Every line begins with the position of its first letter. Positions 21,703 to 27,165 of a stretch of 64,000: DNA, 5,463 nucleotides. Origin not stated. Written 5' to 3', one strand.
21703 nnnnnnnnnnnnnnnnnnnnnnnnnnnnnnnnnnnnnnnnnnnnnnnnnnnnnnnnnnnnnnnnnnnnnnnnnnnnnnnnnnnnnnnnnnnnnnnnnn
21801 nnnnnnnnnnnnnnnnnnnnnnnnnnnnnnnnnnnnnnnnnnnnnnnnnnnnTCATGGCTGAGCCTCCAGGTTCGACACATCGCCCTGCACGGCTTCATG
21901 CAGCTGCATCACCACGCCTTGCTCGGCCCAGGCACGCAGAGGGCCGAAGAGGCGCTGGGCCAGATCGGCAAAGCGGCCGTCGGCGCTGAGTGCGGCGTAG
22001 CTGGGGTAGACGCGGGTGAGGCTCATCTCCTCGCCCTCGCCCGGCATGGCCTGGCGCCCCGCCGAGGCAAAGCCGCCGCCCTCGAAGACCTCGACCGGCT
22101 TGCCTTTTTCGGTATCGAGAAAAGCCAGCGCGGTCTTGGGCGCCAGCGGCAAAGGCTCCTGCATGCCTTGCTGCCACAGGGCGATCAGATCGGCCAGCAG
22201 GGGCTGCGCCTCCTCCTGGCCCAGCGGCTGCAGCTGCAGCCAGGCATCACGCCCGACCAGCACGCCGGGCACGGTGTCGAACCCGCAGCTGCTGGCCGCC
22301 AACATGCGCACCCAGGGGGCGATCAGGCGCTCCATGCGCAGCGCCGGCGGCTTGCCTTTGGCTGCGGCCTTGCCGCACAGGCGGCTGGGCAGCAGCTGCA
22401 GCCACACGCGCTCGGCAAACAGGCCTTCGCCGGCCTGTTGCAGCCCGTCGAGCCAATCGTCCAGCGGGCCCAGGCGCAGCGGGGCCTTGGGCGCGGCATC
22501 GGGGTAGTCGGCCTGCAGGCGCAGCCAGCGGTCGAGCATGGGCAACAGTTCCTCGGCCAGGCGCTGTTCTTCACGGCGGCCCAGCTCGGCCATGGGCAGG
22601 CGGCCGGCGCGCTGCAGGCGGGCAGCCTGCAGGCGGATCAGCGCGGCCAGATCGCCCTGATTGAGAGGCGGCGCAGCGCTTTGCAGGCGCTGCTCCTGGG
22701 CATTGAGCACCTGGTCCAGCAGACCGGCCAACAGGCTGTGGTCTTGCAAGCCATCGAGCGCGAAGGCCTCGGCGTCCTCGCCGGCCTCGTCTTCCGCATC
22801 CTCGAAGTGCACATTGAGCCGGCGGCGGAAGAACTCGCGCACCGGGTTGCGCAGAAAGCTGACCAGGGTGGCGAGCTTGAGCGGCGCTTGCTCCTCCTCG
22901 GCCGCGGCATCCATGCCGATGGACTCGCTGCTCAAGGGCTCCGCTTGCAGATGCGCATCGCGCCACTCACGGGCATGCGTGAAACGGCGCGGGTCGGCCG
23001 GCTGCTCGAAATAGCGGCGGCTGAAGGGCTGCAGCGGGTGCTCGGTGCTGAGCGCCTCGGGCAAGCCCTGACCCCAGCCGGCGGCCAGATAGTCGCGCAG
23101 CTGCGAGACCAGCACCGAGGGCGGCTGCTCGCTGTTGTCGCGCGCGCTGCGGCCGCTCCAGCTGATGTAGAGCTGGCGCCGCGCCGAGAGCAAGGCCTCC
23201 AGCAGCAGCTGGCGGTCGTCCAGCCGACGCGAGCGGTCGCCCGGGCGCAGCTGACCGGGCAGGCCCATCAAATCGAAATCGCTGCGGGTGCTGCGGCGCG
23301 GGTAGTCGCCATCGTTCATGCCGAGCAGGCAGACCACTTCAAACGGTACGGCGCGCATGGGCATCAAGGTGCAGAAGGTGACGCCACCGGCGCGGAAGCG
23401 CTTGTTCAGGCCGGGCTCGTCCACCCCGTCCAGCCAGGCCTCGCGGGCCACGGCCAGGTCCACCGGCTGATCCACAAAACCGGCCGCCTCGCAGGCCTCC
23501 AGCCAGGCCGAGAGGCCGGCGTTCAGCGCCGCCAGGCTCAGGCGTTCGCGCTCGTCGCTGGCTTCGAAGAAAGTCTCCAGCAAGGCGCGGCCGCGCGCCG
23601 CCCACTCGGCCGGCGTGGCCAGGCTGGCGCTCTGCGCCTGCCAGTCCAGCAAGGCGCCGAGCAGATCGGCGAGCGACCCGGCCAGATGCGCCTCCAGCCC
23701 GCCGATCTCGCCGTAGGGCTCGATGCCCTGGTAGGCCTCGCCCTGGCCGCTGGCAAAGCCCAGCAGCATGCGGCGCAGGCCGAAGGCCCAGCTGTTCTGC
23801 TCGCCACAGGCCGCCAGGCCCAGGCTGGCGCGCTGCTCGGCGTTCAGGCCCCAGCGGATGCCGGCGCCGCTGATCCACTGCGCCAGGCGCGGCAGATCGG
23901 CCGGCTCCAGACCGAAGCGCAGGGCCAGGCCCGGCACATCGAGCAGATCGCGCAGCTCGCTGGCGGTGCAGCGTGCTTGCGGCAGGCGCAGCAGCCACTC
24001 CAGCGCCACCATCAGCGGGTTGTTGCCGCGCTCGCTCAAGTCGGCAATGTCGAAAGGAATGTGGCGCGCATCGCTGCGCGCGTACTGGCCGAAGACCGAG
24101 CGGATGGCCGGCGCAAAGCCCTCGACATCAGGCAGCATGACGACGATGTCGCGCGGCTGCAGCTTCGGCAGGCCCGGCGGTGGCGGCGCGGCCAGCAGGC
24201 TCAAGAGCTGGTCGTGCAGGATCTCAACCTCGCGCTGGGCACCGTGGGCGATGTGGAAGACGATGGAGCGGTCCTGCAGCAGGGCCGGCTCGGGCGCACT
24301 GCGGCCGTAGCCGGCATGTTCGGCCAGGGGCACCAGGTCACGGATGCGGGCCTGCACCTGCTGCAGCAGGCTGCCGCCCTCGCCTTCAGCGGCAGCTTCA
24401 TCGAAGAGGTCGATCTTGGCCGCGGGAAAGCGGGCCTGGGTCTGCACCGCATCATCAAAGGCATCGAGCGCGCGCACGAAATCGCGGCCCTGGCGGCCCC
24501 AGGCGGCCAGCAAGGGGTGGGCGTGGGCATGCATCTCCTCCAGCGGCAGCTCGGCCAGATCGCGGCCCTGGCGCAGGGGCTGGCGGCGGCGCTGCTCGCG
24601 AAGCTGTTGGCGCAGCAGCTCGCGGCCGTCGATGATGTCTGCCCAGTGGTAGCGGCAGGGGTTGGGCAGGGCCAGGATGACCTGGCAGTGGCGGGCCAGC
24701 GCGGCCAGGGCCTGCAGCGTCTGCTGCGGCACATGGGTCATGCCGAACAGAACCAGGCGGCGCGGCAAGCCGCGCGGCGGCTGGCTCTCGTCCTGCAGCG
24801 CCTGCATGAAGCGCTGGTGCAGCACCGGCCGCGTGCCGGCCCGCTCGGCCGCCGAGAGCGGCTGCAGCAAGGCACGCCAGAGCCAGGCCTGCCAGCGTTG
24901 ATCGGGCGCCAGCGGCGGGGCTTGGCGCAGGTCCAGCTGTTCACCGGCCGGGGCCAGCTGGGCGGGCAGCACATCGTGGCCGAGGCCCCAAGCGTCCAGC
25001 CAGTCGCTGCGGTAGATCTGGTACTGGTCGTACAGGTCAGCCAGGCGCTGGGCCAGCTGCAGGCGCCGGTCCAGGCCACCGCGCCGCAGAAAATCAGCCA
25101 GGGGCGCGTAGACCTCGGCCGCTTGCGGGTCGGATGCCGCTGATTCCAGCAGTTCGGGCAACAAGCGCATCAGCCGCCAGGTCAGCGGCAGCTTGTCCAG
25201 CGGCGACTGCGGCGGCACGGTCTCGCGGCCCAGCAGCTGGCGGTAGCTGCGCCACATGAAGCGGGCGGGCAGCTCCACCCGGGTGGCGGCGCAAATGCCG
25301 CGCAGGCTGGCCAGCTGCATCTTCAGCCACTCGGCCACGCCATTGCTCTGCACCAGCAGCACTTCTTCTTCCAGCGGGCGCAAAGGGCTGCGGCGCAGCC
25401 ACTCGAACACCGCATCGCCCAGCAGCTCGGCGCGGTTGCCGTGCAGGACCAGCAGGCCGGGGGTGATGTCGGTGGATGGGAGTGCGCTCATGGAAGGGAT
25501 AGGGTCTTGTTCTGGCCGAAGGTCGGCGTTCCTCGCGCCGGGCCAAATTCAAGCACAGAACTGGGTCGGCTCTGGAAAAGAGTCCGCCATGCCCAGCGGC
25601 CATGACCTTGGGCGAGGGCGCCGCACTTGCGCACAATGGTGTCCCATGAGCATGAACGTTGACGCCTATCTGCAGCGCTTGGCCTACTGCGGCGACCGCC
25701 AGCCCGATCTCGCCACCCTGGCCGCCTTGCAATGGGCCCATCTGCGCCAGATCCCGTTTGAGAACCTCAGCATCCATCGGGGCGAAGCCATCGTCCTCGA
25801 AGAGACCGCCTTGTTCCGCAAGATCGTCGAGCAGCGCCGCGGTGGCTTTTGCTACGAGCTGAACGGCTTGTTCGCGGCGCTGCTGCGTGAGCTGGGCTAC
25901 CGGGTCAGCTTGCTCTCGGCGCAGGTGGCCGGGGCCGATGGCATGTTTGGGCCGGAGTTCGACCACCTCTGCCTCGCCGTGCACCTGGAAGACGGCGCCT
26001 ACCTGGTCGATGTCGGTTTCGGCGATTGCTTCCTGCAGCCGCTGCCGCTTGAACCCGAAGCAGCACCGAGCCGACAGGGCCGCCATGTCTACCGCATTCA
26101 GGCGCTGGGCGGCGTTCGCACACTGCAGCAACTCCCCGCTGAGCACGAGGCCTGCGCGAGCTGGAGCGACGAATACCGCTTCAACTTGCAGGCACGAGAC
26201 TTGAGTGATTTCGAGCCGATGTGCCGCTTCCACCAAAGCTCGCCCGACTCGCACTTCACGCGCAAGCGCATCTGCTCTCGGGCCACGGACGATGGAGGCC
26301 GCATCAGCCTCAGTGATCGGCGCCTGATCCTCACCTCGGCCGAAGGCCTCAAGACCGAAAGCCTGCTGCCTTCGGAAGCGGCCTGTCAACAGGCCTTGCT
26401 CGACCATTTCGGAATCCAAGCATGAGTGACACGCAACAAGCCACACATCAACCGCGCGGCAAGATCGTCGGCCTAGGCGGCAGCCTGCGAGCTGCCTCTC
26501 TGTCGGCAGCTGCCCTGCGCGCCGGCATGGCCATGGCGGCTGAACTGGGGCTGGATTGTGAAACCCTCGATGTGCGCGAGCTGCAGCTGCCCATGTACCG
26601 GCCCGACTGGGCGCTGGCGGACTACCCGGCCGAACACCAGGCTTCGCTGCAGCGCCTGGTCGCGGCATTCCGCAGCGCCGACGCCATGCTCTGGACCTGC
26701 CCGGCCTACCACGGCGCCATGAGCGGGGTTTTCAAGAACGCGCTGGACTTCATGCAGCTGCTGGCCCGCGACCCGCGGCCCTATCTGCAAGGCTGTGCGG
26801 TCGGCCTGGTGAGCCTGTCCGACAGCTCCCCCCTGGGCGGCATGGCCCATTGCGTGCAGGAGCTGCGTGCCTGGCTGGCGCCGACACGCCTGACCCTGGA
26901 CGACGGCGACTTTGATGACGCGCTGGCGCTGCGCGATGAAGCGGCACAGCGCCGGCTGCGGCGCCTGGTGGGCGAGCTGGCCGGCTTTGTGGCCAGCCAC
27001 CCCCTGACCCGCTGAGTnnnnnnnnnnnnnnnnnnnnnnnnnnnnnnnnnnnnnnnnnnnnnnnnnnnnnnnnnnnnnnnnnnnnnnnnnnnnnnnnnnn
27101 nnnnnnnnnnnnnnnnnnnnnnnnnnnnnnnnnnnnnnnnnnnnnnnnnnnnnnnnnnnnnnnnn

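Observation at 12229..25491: Five-gene, translationally coupled operon recC-recB-recD-sbcD-like-sbcC-like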

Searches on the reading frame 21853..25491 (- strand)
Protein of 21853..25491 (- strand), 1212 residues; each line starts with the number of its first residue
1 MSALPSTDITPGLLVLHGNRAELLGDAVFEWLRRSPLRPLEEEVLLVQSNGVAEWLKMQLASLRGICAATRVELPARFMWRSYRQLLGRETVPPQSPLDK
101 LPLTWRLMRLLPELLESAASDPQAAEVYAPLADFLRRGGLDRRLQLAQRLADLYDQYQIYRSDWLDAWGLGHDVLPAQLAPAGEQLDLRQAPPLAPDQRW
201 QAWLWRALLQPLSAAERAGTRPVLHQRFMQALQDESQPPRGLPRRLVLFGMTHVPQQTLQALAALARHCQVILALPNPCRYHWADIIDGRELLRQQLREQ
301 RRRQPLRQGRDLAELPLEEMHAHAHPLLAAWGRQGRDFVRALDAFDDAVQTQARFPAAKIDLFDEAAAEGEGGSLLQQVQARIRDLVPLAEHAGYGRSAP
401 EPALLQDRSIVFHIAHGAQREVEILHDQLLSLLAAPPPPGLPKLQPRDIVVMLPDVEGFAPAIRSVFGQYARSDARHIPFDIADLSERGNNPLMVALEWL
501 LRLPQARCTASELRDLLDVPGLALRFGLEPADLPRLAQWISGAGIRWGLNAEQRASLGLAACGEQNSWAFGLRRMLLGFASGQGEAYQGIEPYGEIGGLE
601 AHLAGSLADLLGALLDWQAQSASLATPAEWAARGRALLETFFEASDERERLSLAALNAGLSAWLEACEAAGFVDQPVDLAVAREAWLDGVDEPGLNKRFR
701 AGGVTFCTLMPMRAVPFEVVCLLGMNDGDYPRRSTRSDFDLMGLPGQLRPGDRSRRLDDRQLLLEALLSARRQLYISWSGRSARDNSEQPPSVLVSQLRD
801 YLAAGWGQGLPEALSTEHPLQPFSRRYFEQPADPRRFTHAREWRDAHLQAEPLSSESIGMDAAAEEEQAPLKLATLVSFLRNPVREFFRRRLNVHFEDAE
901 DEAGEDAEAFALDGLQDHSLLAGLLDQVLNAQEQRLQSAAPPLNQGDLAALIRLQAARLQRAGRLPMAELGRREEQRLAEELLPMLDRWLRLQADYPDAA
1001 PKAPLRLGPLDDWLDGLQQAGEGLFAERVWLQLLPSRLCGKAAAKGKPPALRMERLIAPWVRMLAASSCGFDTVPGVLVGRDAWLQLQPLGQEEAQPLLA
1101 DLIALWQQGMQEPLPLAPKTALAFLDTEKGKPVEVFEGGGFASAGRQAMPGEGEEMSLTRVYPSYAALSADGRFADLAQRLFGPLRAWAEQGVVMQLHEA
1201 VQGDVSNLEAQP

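Call 3: search_protein_families(library=pfam, proteins=[window:21853-25491:-])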
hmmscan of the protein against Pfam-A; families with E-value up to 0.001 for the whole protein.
window:21853-25491:- (1212 aa): 2 families
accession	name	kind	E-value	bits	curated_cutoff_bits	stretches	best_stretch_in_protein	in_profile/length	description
PF04257.20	Exonuc_V_gamma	-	1.1e-91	307.7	25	1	14-385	2-313/314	Exodeoxyribonuclease V, gamma subunit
PF17946.7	RecC_C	-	7.6e-40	137.4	22.6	1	869-1127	2-200/202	RecC C-terminal domain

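Call 4: search_protein_families(library=ncbifam, proteins=[window:21853-25491:-])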
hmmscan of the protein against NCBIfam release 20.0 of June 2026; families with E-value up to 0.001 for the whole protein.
window:21853-25491:- (1212 aa): 2 families
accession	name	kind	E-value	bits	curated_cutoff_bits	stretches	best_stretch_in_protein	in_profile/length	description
TIGR01450.1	recC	equivalog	1.6e-289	963.4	582.9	1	14-1131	2-1037/1063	exodeoxyribonuclease V subunit gamma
NF008289.0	PRK11069.1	equivalog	4.1e-221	736.6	1470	1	14-1128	3-1049/1122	exodeoxyribonuclease V subunit gamma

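Call 5: search_protein_families(library=padloc, proteins=[window:21853-25491:-])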
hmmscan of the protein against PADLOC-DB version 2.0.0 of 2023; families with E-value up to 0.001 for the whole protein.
window:21853-25491:- (1212 aa): 0 families

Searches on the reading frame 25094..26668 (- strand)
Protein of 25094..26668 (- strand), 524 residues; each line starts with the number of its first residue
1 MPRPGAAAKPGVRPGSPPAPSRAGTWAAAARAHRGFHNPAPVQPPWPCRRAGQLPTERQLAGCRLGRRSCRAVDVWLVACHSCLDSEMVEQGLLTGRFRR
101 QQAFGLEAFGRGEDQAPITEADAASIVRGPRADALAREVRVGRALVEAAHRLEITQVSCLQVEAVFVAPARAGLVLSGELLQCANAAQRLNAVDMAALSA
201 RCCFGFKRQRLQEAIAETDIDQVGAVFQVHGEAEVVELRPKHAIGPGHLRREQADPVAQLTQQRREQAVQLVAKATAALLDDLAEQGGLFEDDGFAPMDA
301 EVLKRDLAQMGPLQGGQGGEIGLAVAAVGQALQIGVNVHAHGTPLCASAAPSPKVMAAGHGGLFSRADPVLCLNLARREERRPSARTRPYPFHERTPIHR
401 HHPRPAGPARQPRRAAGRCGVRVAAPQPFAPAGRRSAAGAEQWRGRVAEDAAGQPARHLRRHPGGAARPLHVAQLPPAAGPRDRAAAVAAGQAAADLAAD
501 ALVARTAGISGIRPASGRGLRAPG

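Call 49: search_protein_families(library=pfam, proteins=[window:25094-26668:-], max_evalue=0.001)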
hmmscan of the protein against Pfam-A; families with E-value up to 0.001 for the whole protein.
window:25094-26668:- (524 aa): 0 families

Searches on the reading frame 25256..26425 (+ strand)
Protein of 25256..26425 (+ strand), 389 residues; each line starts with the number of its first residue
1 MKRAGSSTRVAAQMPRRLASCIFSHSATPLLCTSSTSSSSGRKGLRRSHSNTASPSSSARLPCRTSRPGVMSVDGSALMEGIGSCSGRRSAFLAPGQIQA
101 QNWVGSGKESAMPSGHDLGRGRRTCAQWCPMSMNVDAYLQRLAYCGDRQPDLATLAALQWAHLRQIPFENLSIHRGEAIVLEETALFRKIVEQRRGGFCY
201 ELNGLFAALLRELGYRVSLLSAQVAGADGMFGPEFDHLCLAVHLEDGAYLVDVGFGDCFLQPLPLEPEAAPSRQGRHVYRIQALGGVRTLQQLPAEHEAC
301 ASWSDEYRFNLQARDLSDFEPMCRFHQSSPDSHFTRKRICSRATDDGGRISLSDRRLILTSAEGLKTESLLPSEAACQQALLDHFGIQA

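Call 49: search_protein_families(library=pfam, proteins=[window:25256-26425:+], max_evalue=0.001)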
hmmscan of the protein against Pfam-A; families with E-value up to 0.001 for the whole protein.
window:25256-26425:+ (389 aa): 1 family
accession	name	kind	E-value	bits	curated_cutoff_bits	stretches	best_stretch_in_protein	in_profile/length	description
PF00797.23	Acetyltransf_2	-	1.9e-65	221.4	22.8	1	151-388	1-234/240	N-acetyltransferase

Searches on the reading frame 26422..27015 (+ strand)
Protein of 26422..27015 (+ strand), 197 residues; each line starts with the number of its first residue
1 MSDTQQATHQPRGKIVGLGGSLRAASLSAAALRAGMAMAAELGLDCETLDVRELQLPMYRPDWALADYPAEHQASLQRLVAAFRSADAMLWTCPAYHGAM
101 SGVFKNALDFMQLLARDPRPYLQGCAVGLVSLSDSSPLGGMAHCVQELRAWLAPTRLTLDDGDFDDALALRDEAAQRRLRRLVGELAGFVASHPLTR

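Call 49: search_protein_families(library=pfam, proteins=[window:26422-27015:+], max_evalue=0.001)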
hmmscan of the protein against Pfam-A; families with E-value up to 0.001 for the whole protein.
window:26422-27015:+ (197 aa): 2 families
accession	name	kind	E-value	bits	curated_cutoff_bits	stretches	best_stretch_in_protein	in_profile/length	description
PF03358.20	FMN_red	-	1.6e-22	80.2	24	1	14-153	2-133/152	NADPH-dependent FMN reductase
PF02525.22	Flavodoxin_2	-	3e-05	24.3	27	1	20-109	8-101/198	Flavodoxin-like fold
